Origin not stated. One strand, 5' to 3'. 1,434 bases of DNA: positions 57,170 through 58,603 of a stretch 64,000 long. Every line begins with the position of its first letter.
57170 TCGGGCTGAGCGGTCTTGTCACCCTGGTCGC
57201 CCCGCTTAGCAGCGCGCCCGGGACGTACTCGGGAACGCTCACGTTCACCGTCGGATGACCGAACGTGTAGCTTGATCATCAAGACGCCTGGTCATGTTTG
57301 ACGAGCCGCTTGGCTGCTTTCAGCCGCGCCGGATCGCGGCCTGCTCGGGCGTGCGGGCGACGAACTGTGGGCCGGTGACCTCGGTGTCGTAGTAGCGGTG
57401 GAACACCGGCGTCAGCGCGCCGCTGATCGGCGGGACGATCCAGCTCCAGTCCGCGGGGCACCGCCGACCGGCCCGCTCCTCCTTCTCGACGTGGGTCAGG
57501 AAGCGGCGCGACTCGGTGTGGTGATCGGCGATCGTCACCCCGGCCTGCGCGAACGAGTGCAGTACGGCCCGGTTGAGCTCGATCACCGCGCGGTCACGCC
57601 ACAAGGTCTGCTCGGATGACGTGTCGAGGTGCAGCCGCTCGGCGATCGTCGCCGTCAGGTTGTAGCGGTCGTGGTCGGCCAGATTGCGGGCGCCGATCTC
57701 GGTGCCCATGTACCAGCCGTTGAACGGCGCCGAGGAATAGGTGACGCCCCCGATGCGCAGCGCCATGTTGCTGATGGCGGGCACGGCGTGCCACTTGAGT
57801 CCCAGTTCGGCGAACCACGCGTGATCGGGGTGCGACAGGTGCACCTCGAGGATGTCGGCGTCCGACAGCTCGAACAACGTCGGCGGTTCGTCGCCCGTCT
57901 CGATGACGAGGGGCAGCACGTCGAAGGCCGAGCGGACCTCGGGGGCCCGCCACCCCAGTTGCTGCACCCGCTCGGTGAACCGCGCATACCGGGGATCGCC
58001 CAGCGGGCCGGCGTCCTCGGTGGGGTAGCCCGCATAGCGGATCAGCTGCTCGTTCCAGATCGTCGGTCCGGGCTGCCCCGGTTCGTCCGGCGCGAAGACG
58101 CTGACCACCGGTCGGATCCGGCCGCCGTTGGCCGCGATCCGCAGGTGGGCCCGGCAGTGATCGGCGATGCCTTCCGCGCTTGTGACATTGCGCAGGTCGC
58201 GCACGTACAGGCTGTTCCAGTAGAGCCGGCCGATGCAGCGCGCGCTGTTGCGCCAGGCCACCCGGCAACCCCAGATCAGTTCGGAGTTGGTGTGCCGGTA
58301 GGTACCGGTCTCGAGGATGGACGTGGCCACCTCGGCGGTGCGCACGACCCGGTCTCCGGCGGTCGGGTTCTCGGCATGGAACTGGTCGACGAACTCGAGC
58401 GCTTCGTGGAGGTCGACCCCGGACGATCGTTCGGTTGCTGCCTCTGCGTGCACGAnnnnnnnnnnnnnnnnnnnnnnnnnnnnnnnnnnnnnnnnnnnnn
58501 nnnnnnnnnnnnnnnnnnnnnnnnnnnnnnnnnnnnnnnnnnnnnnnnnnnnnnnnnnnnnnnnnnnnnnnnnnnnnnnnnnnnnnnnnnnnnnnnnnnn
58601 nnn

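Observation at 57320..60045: Nitric-oxide synthase translationally coupled to an upstream flavohemoglobin-like gene with an unusual Pro-rich N-terminus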

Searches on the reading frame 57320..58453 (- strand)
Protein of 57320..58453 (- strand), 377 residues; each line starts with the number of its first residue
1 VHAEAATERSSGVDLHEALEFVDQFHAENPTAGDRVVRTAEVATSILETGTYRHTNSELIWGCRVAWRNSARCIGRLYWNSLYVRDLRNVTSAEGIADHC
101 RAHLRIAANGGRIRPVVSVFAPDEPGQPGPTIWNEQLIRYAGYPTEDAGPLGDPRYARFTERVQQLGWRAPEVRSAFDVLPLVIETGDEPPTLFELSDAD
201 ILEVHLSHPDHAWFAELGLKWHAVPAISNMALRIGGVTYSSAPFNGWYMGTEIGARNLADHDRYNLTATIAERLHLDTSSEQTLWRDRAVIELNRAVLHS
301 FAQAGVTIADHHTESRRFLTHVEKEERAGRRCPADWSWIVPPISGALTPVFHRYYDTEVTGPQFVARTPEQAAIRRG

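Call 6: search_protein_families(library=ncbifam, proteins=[window:57320-58453:-], max_evalue=0.01)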
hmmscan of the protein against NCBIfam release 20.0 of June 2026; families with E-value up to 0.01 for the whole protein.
window:57320-58453:- (377 aa): 0 families

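Call 25: find_homologous_proteins(query=window:57320-58453:-)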
Query window:57320-58453:- (377 aa): 7357 proteins with E <= 0.001 among 8000 candidates; the best 120 are listed.
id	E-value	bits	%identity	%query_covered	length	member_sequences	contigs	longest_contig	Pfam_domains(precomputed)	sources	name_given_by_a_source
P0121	1.4e-258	875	100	100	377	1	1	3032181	PF02898.21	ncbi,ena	-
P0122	1.1e-190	652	77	94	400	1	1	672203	PF02898.21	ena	-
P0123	1.4e-187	642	75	96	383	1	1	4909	PF02898.21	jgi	jgi:nitric-oxide synthase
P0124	3.4e-181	621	74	94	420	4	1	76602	PF02898.21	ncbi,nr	ncbi:MAG: nitric-oxide synthase, bacterial [Pseudonocardiales bacterium]|nr:nitric-oxide synthase, b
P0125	1.7e-179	615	72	94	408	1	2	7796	PF02898.21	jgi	jgi:nitric-oxide synthase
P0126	3.1e-179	614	72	93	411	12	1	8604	PF02898.21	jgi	jgi:nitric-oxide synthase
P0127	2.0e-178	612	73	94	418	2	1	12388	PF02898.21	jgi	jgi:nitric-oxide synthase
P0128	4.2e-177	607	71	97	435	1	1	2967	PF02898.21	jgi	jgi:nitric-oxide synthase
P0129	8.8e-177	606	70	97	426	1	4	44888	PF02898.21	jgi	jgi:nitric-oxide synthase, bacterial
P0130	1.4e-176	606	71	94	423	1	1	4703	PF02898.21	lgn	-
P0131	1.3e-175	602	71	95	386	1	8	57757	PF02898.21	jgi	jgi:nitric-oxide synthase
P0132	2.6e-175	601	70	95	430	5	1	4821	PF02898.21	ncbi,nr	ncbi:MAG: nitric-oxide synthase, bacterial, partial [Mycobacterium sp.]|nr:nitric-oxide synthase, ba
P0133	1.0e-174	599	70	98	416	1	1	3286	PF02898.21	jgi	jgi:nitric-oxide synthase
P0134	3.1e-173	594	67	98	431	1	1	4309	PF02898.21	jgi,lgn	jgi:nitric-oxide synthase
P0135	1.0e-172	593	68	98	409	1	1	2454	PF02898.21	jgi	jgi:nitric-oxide synthase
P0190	1.0e-157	543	67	96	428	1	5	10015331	PF02898.21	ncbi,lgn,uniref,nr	ncbi:nitric oxide synthase oxygenase [Kutzneria viridogrisea]|uniref:Nitric oxide synthase (NOS) dom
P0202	7.2e-157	541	66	94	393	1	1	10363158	PF02898.21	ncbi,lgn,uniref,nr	ncbi:nitric oxide synthase oxygenase [Amycolatopsis sp. CA-230715]|uniref:nitric oxide synthase oxyg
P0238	5.0e-155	535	65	93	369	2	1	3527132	PF02898.21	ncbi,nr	ncbi:nitric oxide synthase oxygenase [Nocardioides coralli]|nr:nitric oxide synthase oxygenase [Noca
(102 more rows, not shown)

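Call 26: find_related_loci(query=window:57320-58453:-, collection=metagenome_contigs, flank=6000)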
Query window:57320-58453:- (377 aa) in metagenome_contigs; peptide patterns used: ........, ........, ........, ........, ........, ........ (x = any residue, [..] = any of these).
390 stretches matched a pattern; 310 encode a relative of the query (tblastn E <= 1e-3); the best 80 are kept; 80 distinct loci.
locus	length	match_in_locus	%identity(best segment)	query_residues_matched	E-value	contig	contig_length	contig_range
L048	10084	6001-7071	70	10-366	5e-174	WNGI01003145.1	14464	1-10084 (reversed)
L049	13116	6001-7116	68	3-377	4e-172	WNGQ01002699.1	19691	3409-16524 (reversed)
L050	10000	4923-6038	68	3-377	4e-172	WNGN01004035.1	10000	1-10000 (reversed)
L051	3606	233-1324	68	10-374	8e-179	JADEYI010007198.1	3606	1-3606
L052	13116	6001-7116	67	3-377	4e-171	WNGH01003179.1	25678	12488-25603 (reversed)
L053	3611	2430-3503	72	13-369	2e-178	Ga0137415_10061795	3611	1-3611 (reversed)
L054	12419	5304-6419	67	3-377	6e-171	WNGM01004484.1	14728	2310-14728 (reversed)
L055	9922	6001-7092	68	3-366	8e-169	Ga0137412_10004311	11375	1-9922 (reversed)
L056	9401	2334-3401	68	10-365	3e-168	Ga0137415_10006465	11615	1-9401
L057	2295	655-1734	68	13-373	8e-178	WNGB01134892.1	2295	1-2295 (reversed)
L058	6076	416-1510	66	2-365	4e-160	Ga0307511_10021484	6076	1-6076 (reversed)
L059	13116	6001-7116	67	3-377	6e-171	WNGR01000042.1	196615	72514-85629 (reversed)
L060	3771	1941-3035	64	10-377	2e-160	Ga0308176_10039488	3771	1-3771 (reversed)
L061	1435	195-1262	65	11-366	7e-170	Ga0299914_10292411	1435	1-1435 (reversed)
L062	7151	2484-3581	65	5-365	6e-155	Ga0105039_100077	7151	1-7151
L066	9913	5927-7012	64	7-366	2e-152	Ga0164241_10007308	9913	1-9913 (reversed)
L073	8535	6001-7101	61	9-376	1e-150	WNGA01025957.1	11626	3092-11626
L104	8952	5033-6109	61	5-365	4e-142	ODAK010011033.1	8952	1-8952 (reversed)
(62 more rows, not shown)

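Call 41: find_encoding_contigs(protein=P0190, flank=5000, max_places=1)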
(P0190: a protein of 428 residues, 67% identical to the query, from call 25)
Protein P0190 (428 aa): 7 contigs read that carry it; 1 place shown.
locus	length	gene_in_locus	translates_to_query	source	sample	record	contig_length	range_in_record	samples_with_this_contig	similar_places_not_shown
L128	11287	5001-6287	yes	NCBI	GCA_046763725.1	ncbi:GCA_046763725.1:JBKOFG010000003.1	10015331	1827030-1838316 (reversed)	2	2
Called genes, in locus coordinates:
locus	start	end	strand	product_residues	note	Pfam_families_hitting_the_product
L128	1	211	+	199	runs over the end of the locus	PF09250:Prim-Pol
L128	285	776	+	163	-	-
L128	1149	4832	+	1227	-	PF20703:nSTAND1, PF25047:Beta-prop_TEP1_2nd, PF25175:Beta-prop_WDR5, PF25391:WD40_Gbeta, PF23381:Beta-prop_IFT122_1st, PF24814:WD40_Prp19, PF23389:Beta-prop_WDR19_1st, PF24105:Beta-prop_CAF1B_HIR1, +105 more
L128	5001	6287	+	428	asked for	PF02898:NO_synthase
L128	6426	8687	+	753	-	PF07730:HisKA_3, PF02518:HATPase_c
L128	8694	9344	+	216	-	PF00072:Response_reg, PF00196:GerE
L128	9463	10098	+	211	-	PF00196:GerE, PF13384:HTH_23 (weak)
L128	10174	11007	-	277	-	PF13365:Trypsin_2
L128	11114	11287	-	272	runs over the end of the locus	PF00144:Beta-lactamase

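Call 42: find_encoding_contigs(protein=P0238, flank=5000, max_places=1)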
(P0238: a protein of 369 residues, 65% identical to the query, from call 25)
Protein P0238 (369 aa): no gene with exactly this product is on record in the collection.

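Call 43: find_encoding_contigs(protein=P0202, flank=5000, max_places=1)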
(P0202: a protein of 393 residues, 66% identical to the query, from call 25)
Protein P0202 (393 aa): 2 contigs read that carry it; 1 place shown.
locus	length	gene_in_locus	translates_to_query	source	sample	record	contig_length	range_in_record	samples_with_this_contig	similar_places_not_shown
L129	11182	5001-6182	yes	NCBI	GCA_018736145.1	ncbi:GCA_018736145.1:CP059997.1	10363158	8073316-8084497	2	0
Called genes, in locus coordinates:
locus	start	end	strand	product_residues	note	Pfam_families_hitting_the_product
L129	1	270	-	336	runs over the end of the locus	PF00152:tRNA-synt_2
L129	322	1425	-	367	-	PF00155:Aminotran_1_2, PF12897:Asp_aminotransf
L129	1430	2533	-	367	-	PF01070:FMN_dh, PF00478:IMPDH (weak), PF01645:Glu_synthase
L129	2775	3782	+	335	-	PF02668:TauD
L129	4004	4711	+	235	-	PF13578:Methyltransf_24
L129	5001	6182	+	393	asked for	PF02898:NO_synthase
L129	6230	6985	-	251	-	PF00975:Thioesterase, PF12697:Abhydrolase_6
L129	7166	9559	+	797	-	PF00501:AMP-binding, PF13193:AMP-binding_C, PF00550:PP-binding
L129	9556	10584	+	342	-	PF02423:OCD_Mu_crystall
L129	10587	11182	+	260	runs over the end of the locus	PF00486:Trans_reg_C, PF03704:BTAD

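Call 44: find_encoding_contigs(protein=P0121, flank=10000, max_places=1)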
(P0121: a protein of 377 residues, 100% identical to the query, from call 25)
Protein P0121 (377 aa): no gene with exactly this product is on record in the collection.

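Call 49: search_protein_families(library=pfam, proteins=[L048:3760-4407:-, L073:5320-5934:+, L048:4635-5780:+, L066:3672-4847:+, L104:3325-4515:+], max_evalue=0.01)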
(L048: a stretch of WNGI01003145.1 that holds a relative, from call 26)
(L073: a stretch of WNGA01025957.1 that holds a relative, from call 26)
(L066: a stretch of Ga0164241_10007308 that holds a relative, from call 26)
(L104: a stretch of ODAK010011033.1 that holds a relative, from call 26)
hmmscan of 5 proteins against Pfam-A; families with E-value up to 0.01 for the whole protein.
L048:3760-4407:- (216 aa): 1 family
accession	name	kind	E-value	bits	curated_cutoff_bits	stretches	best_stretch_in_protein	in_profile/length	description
PF01243.27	PNPOx_N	-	4.7e-15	56.5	28.1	1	47-174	2-120/120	Pyridoxamine 5'-phosphate oxidase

L073:5320-5934:+ (204 aa): 2 families
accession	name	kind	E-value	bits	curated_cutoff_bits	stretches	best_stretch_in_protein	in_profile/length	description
PF05103.18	DivIVA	-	5.1e-13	49.6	28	1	15-146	3-123/131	DivIVA protein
PF21037.2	CCDC138_cc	-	0.0069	16.8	27.1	0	42-75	13-46/59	Coiled-coil-domain-containing protein 138, coiled-coil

L048:4635-5780:+ (381 aa): 3 families
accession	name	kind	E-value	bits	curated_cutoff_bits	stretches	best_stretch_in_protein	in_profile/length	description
PF00042.28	Globin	-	2.8e-17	63.7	22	1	36-138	3-117/117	Globin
PF00175.26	NAD_binding_1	-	3.3e-12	47.4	22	1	259-359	1-107/109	Oxidoreductase NAD-binding domain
PF00970.30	FAD_binding_6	-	1.3e-10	42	21.1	1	162-246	9-96/99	Oxidoreductase FAD-binding domain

L066:3672-4847:+ (391 aa): 3 families
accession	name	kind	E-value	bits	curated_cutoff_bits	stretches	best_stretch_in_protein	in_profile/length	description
PF00042.28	Globin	-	1.8e-14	54.6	22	1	24-124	3-115/117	Globin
PF00175.26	NAD_binding_1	-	3.5e-13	50.6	22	1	248-351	1-107/109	Oxidoreductase NAD-binding domain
PF00970.30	FAD_binding_6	-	9.6e-12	45.6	21.1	1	148-234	10-96/99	Oxidoreductase FAD-binding domain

L104:3325-4515:+ (396 aa): 4 families
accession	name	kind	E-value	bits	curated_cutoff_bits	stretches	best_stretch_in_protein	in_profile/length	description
PF00175.26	NAD_binding_1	-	1.3e-12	48.8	22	1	255-355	2-105/109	Oxidoreductase NAD-binding domain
PF00042.28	Globin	-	4.8e-12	46.8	22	1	31-129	3-113/117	Globin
PF00970.30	FAD_binding_6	-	2.1e-11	44.4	21.1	1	166-242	18-97/99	Oxidoreductase FAD-binding domain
PF08022.18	FAD_binding_8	-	5.1e-05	23.8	22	1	162-218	17-74/109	FAD-binding domain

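Call 65: search_solved_structures(query=window:57320-58453:-, max_evalue=1e-20, show_alignments=1)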
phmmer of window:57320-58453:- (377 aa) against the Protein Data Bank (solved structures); distinct sequences matched with E-value up to 1e-20: 81 (the best 60 are shown).
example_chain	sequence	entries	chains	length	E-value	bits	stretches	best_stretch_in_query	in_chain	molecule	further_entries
2flq_A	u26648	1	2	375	6.8e-108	364.5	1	38-365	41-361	Nitric Oxide Synthase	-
2an0_A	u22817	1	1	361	2.5e-107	362.6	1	15-365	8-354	Nitric Oxide Synthase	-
2an2_A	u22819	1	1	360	1e-106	360.6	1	16-365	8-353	P332G A333S double mutant of Nitric Oxide Synthase from Bacillus subtilis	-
4cwz_A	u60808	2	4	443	2e-106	359.6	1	15-367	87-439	NITRIC OXIDE SYNTHASE, ENDOTHELIAL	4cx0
2amo_A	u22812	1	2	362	2.3e-106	359.5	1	16-365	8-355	Nitric oxide synthase oxygenase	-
3n6b_A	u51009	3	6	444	3.7e-106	358.8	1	15-364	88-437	Nitric oxide synthase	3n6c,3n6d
1p6l_A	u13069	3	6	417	4.3e-106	358.5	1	15-364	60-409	Nitric-oxide synthase, endothelial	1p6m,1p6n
1rs8_A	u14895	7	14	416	4.4e-106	358.5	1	15-364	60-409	Nitric-oxide synthase, endothelial | Nitric-oxide synthase | Nitric oxide synthase, endothelial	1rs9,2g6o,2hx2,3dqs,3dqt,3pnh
3e7s_A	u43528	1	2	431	5.2e-106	358.3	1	15-364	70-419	Nitric oxide synthase, endothelial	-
4luw_A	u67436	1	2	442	5.3e-106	358.3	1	15-364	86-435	Nitric oxide synthase, endothelial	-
3rqo_A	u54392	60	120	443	5.3e-106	358.2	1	15-364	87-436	Nitric oxide synthase, endothelial | ENDOTHELIAL NITRIC OXIDE SYNTHASE | Nitric oxide synthase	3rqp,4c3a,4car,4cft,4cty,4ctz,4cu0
1d0c_A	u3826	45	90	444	5.3e-106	358.2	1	15-364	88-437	BOVINE ENDOTHELIAL NITRIC OXIDE SYNTHASE HEME DOMAIN | BOVINE ENDOTHELIAL NITRIC OXIDE SYNTHASE HEME | NITRIC OXIDE SYNTHASE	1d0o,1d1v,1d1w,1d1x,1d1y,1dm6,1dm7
4cul_A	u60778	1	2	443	5.4e-106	358.2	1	15-364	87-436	NITRIC OXIDE SYNTHASE, ENDOTHELIAL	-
4cx1_A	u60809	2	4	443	5.4e-106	358.2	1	15-364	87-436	NITRIC OXIDE SYNTHASE, ENDOTHELIAL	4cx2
4imx_A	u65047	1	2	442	7.1e-106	357.8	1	15-364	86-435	subunit A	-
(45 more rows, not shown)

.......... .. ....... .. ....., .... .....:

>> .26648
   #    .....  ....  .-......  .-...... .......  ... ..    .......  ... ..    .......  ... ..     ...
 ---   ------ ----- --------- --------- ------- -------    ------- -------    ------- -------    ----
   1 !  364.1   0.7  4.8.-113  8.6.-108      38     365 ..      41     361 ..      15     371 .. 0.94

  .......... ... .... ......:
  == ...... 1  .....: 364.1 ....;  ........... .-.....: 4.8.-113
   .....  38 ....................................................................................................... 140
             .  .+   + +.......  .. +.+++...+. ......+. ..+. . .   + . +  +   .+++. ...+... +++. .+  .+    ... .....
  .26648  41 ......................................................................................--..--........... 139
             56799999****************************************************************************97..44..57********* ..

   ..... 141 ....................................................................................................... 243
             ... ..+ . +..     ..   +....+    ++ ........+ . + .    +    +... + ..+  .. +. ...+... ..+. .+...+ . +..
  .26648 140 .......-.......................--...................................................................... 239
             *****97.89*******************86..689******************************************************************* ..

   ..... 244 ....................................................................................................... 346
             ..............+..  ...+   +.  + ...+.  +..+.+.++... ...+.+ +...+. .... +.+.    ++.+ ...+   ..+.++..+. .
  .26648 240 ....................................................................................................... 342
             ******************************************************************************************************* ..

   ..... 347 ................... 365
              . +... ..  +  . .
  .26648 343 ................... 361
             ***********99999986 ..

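Call 67: search_dna_similar(query=window:57320-58453:-, collection=plasmids, mode=protein, max_rows=15)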
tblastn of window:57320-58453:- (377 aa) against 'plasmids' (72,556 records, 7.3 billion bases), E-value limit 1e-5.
Records with a match: 16; places in all: 17; records where one place covers at least 80% of the query: 16.
Best place of each record, by identity: 60-80% 1; <60% 15.
By first word of the organism name: Natribaculum 3; Embleya 2; Bacillus 2; Nonomuraea 1; Nostoc 1; Rhodococcus 1; Deinococcus 1; Micromonospora 1; Rhizobium 1; Staphylococcus 1; and 2 more.
By predicted mobility (MOB-suite, as given by PLSDB): non-mobilizable 12; mobilizable 2; conjugative 2.
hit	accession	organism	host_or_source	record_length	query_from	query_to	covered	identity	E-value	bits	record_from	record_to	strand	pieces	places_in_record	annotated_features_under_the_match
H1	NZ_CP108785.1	Embleya sp. NBC_00888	-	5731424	13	376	97%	59.6%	2e-132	425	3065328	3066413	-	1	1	none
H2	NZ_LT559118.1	Nonomuraea gerenzanensis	-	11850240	1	365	97%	59.2%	1e-134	431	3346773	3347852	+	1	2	none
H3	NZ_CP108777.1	Embleya sp. NBC_00896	-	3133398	13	356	91%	61.6%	3e-132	424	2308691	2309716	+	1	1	none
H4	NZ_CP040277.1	Nostoc sp. C052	Blasia pusilla,pure culture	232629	15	367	94%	53.3%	2e-125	405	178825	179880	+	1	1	nitric oxide synthase oxygenase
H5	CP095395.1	Natribaculum longum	cell culture,saline soil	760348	1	369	98%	48.5%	1e-105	348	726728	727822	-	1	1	none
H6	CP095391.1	Natribaculum breve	cell culture,saline soil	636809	1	369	98%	48.2%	3e-105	347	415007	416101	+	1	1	none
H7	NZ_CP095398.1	Natribaculum luteum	cell culture,brine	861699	1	369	98%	48.0%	1e-105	348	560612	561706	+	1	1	nitric oxide synthase oxygenase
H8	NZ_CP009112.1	Rhodococcus opacus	soil sample, Enrichment culture with ...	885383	37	369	88%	53.1%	7e-108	354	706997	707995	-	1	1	nitric oxide synthase oxygenase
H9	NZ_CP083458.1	Deinococcus taeanensis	whole organism,coastal dune soil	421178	13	377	97%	48.2%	2e-89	301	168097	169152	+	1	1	nitric oxide synthase oxygenase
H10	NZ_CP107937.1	Micromonospora zamorensis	-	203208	15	364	93%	50.0%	8e-99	328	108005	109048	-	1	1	nitric oxide synthase oxygenase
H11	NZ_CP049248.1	Rhizobium rhizoryzae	cell culture,soil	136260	15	364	93%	44.4%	5e-88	297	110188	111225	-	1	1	nitric oxide synthase oxygenase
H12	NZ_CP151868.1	Bacillus thuringiensis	tobacco,mixed culture,leaves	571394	38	367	88%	46.7%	1e-95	319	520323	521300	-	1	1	nitric oxide synthase oxygenase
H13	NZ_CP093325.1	Bacillus sp. N5-665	whole organism,peat soil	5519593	38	367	88%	46.4%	1e-96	322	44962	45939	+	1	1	none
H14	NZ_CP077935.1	Staphylococcus aureus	Homo sapiens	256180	15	373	95%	41.4%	7e-87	294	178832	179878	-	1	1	nitric oxide synthase oxygenase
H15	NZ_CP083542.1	Jannaschia sp. W003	-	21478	8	352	92%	42.6%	4e-72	251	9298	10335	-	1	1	nitric oxide synthase oxygenase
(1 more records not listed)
